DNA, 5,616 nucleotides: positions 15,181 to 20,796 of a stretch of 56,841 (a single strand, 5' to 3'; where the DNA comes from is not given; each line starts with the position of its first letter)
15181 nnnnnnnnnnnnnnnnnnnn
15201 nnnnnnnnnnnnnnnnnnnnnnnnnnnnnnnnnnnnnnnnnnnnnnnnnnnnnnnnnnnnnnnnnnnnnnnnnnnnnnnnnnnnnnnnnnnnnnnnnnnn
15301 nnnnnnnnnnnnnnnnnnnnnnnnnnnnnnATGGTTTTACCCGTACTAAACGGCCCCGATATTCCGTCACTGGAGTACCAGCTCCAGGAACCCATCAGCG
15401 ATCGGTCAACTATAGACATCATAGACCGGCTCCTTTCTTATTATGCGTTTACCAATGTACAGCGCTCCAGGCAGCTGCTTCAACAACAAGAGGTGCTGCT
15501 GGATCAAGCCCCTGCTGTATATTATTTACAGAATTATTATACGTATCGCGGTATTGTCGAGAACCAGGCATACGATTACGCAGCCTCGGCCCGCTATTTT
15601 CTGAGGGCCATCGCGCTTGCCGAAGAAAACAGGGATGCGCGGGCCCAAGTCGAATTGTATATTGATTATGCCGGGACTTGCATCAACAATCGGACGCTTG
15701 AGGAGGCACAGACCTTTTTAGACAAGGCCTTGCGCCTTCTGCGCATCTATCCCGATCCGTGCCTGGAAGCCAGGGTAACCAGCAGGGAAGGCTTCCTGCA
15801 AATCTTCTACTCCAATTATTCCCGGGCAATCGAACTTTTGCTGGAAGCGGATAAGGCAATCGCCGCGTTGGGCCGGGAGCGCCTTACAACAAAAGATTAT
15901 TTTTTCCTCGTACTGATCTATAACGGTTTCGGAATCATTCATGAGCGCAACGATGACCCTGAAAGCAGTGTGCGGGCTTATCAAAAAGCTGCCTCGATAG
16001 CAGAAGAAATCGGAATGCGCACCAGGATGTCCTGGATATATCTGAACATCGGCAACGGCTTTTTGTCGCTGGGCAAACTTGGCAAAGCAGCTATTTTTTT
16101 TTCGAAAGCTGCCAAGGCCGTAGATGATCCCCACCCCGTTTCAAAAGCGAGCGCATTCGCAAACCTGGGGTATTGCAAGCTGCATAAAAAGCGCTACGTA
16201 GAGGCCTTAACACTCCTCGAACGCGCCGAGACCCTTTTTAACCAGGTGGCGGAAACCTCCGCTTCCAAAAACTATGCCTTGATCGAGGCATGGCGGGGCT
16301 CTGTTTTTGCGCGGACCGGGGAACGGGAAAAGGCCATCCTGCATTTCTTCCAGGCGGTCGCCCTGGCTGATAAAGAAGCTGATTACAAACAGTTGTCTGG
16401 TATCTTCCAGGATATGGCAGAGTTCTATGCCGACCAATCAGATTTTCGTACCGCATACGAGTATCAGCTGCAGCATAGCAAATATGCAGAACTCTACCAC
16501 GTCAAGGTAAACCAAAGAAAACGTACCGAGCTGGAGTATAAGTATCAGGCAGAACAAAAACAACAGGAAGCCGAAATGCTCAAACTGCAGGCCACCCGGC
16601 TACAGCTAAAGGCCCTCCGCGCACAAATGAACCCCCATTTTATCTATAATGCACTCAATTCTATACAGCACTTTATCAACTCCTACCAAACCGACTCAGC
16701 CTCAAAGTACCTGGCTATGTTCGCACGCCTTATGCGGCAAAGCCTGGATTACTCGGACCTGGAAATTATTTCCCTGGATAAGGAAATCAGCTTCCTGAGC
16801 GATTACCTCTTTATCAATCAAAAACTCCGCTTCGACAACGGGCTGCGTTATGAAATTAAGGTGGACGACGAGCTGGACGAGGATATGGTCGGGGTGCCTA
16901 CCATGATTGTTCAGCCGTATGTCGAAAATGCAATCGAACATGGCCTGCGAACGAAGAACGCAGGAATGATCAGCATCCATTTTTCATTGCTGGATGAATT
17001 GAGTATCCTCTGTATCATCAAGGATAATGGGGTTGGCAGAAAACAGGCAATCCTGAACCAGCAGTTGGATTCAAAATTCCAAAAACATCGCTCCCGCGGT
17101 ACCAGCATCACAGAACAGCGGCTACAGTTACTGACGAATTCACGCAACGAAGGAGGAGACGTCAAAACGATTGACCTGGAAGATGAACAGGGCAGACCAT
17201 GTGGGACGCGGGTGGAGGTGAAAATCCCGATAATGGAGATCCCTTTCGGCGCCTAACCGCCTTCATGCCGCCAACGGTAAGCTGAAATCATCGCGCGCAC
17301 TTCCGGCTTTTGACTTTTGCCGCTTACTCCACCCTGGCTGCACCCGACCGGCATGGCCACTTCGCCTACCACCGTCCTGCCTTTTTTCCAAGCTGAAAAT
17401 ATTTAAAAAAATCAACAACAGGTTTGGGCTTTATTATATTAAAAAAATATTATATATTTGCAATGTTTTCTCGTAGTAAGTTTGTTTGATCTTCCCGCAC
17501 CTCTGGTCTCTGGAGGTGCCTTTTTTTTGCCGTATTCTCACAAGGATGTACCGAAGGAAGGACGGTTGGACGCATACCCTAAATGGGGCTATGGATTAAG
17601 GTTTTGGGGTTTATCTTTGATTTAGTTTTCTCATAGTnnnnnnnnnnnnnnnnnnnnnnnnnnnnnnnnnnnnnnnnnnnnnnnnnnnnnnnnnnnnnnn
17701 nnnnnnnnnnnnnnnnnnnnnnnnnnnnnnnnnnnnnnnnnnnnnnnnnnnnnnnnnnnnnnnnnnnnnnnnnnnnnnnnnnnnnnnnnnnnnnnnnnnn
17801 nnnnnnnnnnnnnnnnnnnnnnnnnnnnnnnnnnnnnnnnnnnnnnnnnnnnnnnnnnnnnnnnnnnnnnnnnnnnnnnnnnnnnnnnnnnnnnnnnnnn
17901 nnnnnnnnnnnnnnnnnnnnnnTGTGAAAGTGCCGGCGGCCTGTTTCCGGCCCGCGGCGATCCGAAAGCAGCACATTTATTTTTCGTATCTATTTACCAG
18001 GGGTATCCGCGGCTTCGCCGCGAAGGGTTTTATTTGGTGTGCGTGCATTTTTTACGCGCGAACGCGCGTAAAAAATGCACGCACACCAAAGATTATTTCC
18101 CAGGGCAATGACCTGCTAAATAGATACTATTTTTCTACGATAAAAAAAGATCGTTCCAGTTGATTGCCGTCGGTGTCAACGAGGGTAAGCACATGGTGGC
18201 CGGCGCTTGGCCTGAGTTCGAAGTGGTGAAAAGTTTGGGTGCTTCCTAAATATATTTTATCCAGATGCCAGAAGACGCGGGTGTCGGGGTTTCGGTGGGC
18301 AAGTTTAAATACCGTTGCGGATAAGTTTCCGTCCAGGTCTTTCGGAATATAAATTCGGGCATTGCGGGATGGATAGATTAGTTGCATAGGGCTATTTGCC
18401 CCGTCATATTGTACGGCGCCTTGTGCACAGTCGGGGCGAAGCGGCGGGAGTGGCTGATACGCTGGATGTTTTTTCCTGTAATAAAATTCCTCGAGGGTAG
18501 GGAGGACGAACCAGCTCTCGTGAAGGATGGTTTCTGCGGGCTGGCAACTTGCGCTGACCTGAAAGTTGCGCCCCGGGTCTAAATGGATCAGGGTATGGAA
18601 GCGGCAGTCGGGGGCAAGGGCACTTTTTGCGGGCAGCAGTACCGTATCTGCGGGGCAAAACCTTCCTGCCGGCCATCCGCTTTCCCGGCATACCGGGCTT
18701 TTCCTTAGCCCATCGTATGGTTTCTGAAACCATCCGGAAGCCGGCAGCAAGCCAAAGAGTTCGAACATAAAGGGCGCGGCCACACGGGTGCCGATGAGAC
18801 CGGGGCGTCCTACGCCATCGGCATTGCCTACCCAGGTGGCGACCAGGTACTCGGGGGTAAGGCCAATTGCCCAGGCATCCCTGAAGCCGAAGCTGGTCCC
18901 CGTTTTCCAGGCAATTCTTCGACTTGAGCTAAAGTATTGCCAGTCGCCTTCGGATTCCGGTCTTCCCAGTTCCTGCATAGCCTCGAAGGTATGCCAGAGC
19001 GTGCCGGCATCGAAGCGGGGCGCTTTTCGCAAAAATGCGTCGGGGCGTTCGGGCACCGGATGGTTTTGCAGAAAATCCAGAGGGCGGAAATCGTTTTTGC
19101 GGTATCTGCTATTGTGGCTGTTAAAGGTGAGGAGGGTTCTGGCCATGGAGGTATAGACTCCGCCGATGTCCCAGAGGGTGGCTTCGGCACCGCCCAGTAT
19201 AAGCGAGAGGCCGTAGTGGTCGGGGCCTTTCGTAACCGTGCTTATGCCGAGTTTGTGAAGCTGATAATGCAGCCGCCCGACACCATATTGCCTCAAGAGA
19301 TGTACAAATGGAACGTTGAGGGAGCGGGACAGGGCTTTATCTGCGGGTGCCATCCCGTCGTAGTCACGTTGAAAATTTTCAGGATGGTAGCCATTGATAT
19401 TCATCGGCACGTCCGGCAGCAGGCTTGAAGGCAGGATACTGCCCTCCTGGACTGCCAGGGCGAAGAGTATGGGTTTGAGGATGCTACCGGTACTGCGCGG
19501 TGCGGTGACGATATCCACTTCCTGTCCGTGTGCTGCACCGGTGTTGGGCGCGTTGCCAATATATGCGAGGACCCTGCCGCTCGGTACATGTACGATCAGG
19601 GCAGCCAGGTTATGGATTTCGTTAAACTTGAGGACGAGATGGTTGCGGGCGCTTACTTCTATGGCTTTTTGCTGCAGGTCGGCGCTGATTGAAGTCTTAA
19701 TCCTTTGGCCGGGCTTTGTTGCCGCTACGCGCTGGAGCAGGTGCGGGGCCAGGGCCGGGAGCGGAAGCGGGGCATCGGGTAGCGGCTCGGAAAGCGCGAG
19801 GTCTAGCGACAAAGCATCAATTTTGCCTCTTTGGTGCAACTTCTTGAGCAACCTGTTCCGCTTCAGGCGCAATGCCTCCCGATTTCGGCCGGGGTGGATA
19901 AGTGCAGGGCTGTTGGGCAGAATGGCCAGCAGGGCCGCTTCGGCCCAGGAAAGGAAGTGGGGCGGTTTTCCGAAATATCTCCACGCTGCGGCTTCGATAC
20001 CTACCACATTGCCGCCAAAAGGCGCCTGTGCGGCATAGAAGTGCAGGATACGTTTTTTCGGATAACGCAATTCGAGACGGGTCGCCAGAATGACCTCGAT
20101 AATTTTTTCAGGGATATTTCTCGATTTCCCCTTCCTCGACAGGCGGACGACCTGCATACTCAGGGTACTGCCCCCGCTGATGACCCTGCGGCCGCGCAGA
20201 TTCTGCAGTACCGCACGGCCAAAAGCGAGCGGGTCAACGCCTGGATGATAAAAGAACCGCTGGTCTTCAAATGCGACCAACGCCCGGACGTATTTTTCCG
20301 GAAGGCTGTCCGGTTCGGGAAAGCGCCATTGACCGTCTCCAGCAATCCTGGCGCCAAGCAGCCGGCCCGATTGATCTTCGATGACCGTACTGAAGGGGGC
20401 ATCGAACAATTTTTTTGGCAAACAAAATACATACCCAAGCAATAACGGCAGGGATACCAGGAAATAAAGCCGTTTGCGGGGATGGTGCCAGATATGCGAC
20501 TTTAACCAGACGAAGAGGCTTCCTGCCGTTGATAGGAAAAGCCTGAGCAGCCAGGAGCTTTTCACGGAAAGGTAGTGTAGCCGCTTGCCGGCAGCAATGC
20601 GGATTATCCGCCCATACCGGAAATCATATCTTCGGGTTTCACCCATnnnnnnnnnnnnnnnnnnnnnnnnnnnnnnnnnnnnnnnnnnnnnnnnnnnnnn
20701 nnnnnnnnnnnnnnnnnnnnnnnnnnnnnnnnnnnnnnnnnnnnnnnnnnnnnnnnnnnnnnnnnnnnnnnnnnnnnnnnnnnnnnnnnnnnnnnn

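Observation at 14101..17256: LytTR regulator, GG-leader peptide and soluble TPR histidine kinase: candidate peptide-signalling circuit with a hybrid architecture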

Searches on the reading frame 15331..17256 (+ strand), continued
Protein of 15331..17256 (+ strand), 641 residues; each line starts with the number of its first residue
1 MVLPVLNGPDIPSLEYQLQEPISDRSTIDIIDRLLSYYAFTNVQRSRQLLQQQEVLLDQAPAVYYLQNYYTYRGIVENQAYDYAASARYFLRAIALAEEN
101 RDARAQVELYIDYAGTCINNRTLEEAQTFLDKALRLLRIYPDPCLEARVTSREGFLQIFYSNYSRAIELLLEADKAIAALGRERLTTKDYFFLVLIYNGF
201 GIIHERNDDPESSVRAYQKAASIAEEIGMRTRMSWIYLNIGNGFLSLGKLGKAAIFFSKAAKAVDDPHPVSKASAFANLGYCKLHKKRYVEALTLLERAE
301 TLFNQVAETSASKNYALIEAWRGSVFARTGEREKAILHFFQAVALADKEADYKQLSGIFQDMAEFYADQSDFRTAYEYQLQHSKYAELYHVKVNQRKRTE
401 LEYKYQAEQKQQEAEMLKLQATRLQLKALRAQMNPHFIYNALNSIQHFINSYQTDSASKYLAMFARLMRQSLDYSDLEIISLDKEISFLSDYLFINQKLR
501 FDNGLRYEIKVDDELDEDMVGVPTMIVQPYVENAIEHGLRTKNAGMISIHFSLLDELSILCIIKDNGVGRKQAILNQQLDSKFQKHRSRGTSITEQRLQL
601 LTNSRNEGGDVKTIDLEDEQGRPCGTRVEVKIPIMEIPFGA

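Call 104: search_protein_representatives(alignment_id=A4)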
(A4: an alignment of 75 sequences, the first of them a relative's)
Query: 75 sequences, 639 profile positions. Proteins with E-value up to 0.001 (for the whole library): 196374; up to 1e-10: 98488; up to 1e-30: 19941. The best 150 are listed.
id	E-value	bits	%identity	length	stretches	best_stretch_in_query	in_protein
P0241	1.1e-291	985.3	-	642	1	1-639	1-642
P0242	1.1e-259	879.6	-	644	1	5-638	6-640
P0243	3.6e-237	805.2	-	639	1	12-636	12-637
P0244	2.8e-230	782.5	-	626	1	20-637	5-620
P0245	1.6e-226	770.1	-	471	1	169-639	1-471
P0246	2.7e-226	769.3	-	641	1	7-637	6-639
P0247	2.6e-224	762.7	-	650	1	9-638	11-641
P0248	3.0e-224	762.5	-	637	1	1-635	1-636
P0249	4.8e-223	758.6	-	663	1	3-637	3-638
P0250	2.1e-222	756.4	-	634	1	8-638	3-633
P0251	6.6e-222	754.8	-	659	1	7-638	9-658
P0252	2.4e-221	753.0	-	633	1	8-636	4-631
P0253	4.4e-221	752.1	-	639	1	2-636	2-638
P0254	1.8e-219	746.7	-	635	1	6-637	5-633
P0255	2.7e-218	742.8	-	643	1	19-639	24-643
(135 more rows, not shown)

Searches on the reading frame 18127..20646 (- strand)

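Call 3: search_protein_families(library=pfam, proteins=[window:18127-20646:-], max_evalue=0.1)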
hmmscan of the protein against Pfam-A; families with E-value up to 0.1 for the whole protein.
window:18127-20646:- (839 aa): 3 families
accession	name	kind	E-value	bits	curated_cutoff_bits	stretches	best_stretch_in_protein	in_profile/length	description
PF00912.28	Transgly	-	3.7e-47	160.5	27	1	111-270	18-177/178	Transglycosylase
PF06832.18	BiPBP_C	-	1.6e-15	57.2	26.8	1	750-831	8-87/90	Penicillin-Binding Protein C-terminus Family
PF00905.27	Transpeptidase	-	1.1e-07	31.8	22.1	1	348-480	2-136/299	Penicillin binding protein transpeptidase domain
